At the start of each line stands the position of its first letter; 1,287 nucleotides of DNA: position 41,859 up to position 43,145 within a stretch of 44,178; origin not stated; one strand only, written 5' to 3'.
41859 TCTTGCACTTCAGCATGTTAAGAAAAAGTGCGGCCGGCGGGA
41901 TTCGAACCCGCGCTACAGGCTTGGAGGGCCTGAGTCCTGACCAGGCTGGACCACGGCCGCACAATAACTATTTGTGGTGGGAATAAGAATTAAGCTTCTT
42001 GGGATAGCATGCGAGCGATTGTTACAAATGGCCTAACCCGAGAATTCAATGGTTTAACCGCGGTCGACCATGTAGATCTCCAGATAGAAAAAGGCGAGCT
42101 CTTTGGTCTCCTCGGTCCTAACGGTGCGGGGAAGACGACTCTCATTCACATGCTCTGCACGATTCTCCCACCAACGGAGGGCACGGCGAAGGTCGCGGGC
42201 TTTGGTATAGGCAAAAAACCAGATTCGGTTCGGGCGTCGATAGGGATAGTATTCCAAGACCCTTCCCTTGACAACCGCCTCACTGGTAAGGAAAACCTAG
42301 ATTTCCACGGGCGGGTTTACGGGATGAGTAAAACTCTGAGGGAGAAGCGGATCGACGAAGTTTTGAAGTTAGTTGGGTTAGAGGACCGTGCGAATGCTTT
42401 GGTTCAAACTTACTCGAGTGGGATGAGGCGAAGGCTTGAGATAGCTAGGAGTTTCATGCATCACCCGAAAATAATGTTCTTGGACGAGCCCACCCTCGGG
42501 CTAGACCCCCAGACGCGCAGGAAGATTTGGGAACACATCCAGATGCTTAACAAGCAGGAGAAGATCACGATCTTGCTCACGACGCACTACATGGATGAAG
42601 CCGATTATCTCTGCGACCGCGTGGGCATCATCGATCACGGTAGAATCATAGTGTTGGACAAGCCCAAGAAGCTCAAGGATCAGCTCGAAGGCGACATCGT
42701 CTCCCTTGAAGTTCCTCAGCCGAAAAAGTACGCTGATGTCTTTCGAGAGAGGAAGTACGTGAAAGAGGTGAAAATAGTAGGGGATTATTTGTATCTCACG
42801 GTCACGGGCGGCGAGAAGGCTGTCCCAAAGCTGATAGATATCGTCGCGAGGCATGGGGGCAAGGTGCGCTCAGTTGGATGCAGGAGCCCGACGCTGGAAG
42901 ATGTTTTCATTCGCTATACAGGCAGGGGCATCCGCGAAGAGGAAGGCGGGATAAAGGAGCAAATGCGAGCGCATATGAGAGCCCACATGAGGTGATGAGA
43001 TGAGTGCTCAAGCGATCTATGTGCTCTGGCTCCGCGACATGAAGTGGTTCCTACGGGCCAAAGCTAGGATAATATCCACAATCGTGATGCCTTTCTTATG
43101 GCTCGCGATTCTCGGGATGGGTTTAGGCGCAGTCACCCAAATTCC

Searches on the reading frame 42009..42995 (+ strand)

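Call 49: search_protein_families(library=pfam, max_evalue=0.001, proteins=[window:42009-42995:+])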
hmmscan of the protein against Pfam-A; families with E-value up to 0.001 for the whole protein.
window:42009-42995:+ (328 aa): 5 families
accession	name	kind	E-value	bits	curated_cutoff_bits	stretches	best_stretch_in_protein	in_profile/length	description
PF00005.33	ABC_tran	-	9e-34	117.5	25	1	20-162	2-136/137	ABC transporter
PF13304.12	AAA_21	-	6.5e-11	43.3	27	1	108-193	210-298/304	AAA domain, putative AbiEii toxin, Type IV TA system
PF13732.12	DrrA1-3_C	-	1e-09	39.4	27.4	1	219-304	3-81/81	ATP-binding protein DrrA1-3-like, C-terminal domain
PF13476.12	AAA_23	-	0.00019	22.6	27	1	22-54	13-44/201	AAA domain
PF13175.12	AAA_15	-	0.00039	20.6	32.1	0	153-193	329-369/374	AAA ATPase domain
